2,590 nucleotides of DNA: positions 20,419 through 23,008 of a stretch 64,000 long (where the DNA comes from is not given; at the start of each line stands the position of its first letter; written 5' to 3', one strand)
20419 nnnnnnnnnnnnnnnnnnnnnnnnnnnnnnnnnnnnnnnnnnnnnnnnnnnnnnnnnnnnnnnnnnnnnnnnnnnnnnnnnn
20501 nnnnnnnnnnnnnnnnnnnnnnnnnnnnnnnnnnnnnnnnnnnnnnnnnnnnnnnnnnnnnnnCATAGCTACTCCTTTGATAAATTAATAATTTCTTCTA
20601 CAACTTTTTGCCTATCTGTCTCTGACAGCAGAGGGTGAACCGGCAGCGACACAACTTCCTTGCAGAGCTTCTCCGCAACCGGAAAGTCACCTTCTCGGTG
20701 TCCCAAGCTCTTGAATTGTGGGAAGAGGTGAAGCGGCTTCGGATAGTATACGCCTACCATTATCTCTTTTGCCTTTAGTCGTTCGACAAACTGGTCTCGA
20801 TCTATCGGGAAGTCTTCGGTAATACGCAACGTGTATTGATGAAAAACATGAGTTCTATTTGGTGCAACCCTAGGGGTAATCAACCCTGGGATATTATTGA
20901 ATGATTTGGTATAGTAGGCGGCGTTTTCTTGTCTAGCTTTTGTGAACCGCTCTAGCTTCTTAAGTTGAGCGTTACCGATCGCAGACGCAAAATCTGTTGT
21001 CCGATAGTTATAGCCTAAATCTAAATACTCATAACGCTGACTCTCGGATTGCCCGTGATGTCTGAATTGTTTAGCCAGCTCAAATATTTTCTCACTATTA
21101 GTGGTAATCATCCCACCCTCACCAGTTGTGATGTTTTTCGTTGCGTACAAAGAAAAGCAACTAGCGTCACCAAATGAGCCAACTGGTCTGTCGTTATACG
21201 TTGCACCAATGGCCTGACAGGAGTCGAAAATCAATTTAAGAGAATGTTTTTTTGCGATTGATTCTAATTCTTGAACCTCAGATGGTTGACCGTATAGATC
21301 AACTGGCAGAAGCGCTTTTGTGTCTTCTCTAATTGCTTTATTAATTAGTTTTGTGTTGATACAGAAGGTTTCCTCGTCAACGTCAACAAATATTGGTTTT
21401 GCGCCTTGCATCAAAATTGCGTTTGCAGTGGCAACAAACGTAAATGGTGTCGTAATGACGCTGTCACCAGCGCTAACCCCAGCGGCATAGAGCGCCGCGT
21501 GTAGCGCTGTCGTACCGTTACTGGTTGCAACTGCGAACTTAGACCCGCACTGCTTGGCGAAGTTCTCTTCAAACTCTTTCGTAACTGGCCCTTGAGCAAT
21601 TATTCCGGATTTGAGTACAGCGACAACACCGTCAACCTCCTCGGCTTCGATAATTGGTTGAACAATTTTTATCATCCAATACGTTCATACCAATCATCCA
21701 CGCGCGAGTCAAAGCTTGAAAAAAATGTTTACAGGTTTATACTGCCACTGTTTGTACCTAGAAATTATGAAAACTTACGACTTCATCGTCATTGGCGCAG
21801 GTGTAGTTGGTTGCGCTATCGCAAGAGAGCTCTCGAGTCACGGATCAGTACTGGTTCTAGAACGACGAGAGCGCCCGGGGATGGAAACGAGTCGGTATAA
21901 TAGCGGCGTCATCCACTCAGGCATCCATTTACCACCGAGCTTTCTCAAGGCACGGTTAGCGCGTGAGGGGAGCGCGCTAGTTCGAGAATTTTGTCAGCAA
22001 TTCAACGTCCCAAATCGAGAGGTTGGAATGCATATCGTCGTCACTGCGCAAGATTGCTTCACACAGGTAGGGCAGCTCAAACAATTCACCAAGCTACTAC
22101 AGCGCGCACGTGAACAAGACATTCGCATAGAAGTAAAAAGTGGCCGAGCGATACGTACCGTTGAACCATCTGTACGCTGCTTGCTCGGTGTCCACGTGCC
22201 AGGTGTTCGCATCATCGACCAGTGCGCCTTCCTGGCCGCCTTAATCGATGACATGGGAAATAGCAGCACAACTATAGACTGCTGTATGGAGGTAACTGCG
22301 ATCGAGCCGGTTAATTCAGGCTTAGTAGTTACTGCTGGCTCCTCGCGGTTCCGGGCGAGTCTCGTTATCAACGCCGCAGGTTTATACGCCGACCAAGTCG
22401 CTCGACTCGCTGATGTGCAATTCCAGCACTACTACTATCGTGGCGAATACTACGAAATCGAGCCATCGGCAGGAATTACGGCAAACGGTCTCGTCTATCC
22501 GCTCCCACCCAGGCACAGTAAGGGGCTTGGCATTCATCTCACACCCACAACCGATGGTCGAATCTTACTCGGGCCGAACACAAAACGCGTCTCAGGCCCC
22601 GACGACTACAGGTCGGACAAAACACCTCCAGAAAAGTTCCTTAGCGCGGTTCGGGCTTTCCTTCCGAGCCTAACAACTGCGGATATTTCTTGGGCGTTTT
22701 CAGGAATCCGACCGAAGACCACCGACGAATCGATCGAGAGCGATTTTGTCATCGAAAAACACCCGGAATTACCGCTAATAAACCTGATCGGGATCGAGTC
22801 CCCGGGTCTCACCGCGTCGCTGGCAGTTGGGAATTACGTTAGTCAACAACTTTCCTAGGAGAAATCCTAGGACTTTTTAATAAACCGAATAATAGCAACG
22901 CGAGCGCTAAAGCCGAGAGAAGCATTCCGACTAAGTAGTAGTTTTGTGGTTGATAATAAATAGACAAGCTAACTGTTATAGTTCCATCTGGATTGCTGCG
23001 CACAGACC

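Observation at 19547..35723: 16-kb low-GC glycosylation island encoding a 2,3-diacetamido-sugar enzyme set, two GT-C-like giant membrane proteins, four GTs and a flippase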

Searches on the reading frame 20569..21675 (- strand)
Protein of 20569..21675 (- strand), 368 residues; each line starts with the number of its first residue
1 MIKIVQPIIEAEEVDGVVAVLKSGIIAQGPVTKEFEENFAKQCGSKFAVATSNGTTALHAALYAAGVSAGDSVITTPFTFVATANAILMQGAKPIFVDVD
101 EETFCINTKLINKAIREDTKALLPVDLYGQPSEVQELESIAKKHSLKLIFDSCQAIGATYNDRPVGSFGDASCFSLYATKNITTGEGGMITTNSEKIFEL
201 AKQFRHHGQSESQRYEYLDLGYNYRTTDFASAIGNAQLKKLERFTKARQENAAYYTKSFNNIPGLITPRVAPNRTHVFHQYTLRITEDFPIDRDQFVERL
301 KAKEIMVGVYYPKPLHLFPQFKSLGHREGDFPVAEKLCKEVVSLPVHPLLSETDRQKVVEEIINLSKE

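Call 3: search_protein_families(library=pfam, proteins=[window:20569-21675:-])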
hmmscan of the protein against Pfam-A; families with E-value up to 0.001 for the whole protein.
window:20569-21675:- (368 aa): 5 families
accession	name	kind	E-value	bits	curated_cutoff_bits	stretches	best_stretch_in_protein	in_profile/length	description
PF01041.23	DegT_DnrJ_EryC1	-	8.2e-126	420.5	19.8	1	8-362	2-359/360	DegT/DnrJ/EryC1/StrS aminotransferase family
PF01053.26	Cys_Met_Meta_PP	-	5e-06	25.7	27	1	29-208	51-230/381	Cys/Met metabolism PLP-dependent enzyme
PF01212.27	Beta_elim_lyase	-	1.1e-05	25.4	27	1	27-269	29-275/288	Beta-eliminating lyase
PF00155.27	Aminotran_1_2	-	5.9e-05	22.9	19.7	1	31-122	43-150/361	Aminotransferase class I and II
PF01276.26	OKR_DC_1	-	0.00056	19.2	27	1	31-119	67-155/417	Orn/Lys/Arg decarboxylase, major domain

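Call 6: search_protein_families(library=ncbifam, proteins=[window:20569-21675:-], max_evalue=0.01)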
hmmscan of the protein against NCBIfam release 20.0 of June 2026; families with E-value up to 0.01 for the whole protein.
window:20569-21675:- (368 aa): 38 families (the best 25 are shown)
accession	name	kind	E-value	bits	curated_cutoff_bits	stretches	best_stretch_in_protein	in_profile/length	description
TIGR03588.1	PseC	equivalog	3.3e-106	355.4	423.5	1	5-364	5-378/380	UDP-4-amino-4,6-dideoxy-N-acetyl-beta-L-altrosamine transaminase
TIGR04181.1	NHT_00031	hypoth_equivalog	1.2e-75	254.7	420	1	2-345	1-357/359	LegC family aminotransferase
NF008658.2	PRK11658.1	equivalog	2.9e-74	250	631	1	4-365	7-376/379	UDP-4-amino-4-deoxy-L-arabinose aminotransferase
NF008687.0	PRK11706.1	equivalog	5.9e-69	232.6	375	1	1-365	1-373/375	dTDP-4-amino-4,6-dideoxygalactose transaminase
TIGR04427.1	PLP_DesI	equivalog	1.2e-67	228.7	650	1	27-365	49-381/390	dTDP-4-dehydro-6-deoxyglucose aminotransferase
TIGR02379.1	ECA_wecE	subfamily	5.4e-59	199.8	434.85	1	3-365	3-374/376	dTDP-4-amino-4,6-dideoxy-D-glucose transaminase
NF011936.0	PRK15407.1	equivalog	8.9e-59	199.3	423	2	6-209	41-252/440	lipopolysaccharide biosynthesis protein RfbH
TIGR01325.1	O_suc_HS_sulf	equivalog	5.7e-09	35.1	510.05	1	29-212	53-235/380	O-succinylhomoserine sulfhydrylase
NF005817.0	PRK07683.1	equivalog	1.2e-06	27.5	575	1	49-142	93-188/387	aminotransferase A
NF004621.0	PRK05957.1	equivalog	1.5e-06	27.2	498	1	44-125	88-167/389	pyridoxal phosphate-dependent aminotransferase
NF006003.0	PRK08133.1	equivalog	2.2e-06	26.6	522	1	30-182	66-214/396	O-succinylhomoserine sulfhydrylase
NF005816.0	PRK07682.1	equivalog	2.6e-06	26.3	620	1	49-155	94-206/390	aminotransferase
TIGR01326.1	OAH_OAS_sulfhy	subfamily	3.9e-06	25.9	495.1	1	29-187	56-209/418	O-acetylhomoserine aminocarboxypropyltransferase/cysteine synthase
NF006096.0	PRK08248.1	equivalog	9.8e-06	24.4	726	1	30-192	64-225/431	homocysteine synthase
NF005732.0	PRK07550.1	equivalog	1.4e-05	24.4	366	1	49-152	97-206/389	aminotransferase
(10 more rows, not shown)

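Call 24: search_solved_structures(query=window:20569-21675:-, max_evalue=1e-40)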
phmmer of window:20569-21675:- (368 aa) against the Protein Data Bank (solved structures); distinct sequences matched with E-value up to 1e-40: 41.
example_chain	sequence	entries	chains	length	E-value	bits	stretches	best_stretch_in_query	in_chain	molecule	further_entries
7b0d_A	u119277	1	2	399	4.2e-72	246.5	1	12-358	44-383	Glutamine--scyllo-inositol transaminase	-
3bn1_A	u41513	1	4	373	1.8e-70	241.1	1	2-360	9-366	Perosamine synthetase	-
3dr7_A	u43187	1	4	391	2.1e-70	240.9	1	2-360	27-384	Putative perosamine synthetase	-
3dr4_A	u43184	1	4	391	1.4e-69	238.2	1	2-360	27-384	Putative perosamine synthetase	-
4lc3_A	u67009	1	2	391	2.2e-65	224.4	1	4-363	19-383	Putative UDP-4-amino-4-deoxy-l-arabinose--oxoglutarate aminotransferase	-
3frk_A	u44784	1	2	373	2.3e-65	224.3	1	26-361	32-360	QdtB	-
7n63_A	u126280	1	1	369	1e-60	209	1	13-356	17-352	Putative aminotransferase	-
3uwc_A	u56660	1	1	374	1e-59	205.7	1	21-362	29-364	Nucleotide-sugar aminotransferase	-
8vr5_A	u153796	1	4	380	7.1e-59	203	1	1-362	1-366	DegT/DnrJ/EryC1/StrS aminotransferase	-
8vr3_A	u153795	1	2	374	7.1e-59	203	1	1-362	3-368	DegT/DnrJ/EryC1/StrS aminotransferase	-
7b0m_AAA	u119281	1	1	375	1.7e-58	201.8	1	17-273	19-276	Sugar aminotransferase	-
3nyu_A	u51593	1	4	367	9.2e-58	199.3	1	14-358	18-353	Aminotransferase WbpE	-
3nu7_A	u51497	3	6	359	1.6e-57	198.6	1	14-352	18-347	Aminotransferase WbpE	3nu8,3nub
3nys_A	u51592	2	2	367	5.5e-57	196.8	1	14-358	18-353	Aminotransferase WbpE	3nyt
2oga_A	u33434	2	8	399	2e-55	191.7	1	10-362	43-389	Transaminase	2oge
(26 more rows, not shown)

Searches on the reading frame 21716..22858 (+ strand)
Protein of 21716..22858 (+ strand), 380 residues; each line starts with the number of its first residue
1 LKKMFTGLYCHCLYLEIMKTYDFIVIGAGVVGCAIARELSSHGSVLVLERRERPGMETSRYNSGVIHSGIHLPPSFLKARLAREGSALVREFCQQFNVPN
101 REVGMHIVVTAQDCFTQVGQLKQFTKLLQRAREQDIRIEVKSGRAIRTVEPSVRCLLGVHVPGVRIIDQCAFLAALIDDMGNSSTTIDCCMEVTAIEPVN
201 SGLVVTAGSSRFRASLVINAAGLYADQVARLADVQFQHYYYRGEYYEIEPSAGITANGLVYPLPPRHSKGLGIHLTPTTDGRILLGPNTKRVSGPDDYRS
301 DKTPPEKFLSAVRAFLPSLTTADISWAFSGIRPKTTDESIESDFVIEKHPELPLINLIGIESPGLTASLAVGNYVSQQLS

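Call 3: search_protein_families(library=pfam, proteins=[window:21716-22858:+])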
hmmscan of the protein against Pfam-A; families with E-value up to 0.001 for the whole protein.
window:21716-22858:+ (380 aa): 3 families
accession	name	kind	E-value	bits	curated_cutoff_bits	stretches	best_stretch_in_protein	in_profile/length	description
PF01266.30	DAO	-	3.5e-56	191.7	27.9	1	22-377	1-352/353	FAD dependent oxidoreductase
PF13450.12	NAD_binding_8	-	1.2e-06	29.1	21.9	1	25-63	1-40/68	NAD(P)-binding Rossmann-like domain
PF13738.12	Pyr_redox_3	-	0.00013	21.7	30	0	24-53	1-31/305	Pyridine nucleotide-disulphide oxidoreductase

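Call 6: search_protein_families(library=ncbifam, proteins=[window:21716-22858:+], max_evalue=0.01)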
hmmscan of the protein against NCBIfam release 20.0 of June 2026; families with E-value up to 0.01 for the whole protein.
window:21716-22858:+ (380 aa): 33 families (the best 25 are shown)
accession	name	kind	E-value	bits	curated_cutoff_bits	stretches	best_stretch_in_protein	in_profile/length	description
NF008726.1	PRK11728.1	equivalog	6.6e-65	219.4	299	2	21-299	1-278/389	L-2-hydroxyglutarate oxidase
NF033460.1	glycerol3P_ox_II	equivalog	6.8e-48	163.6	460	1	20-378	1-359/361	type 2 glycerol-3-phosphate oxidase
TIGR02352.1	thiamin_ThiO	equivalog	4.7e-19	68.7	250.8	1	23-338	1-309/351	glycine oxidase ThiO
TIGR03377.1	glycerol3P_GlpA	equivalog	9.4e-15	54.1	552.8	1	23-343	2-315/530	anaerobic glycerol-3-phosphate dehydrogenase subunit GlpA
NF002480.1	PRK01747.1-1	equivalog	3.8e-13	48.7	540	1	20-251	248-476/645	bifunctional tRNA (5-methylaminomethyl-2-thiouridine)(34)-methyltransferase MnmC2/FAD-dependent 5-carboxymethylaminomethyl-2-thiouridine(34)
TIGR03197.1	MnmC_Cterm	equivalog_domain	5.7e-12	45.4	174.2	1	23-237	2-215/400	FAD-dependent 5-carboxymethylaminomethyl-2-thiouridine(34) oxidoreductase MnmC1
NF008313.0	PRK11101.1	equivalog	1.5e-11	43.6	425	1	20-243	8-231/548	anaerobic glycerol-3-phosphate dehydrogenase subunit A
NF008899.0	PRK12266.1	equivalog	9.9e-10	37.5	360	1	18-70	4-56/508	glycerol-3-phosphate dehydrogenase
TIGR03364.1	HpnW_proposed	hypoth_equivalog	1.8e-08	33.8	285.1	1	21-160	1-135/365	TIGR03364 family FAD-dependent oxidoreductase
NF009906.0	PRK13369.1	equivalog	2.6e-08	32.9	352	1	18-71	4-57/502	glycerol-3-phosphate dehydrogenase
NF001933.0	PRK00711.1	subfamily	4.2e-08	32.6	383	1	24-71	4-52/429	D-amino acid dehydrogenase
NF008425.0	PRK11259.1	equivalog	8.1e-08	31.6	257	1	18-357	2-335/377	N-methyl-L-tryptophan oxidase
TIGR02032.1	GG-red-SF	subfamily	3.6e-06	26.9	158.8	1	21-55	1-36/297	geranylgeranyl reductase family protein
NF050086.1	pipecolate_AmaA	exception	1e-05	24.4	600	1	17-227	22-239/425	L-pipecolate oxidase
TIGR01377.1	soxA_mon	subfamily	4.1e-05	22.5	479.65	1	21-351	1-328/381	amino oxidase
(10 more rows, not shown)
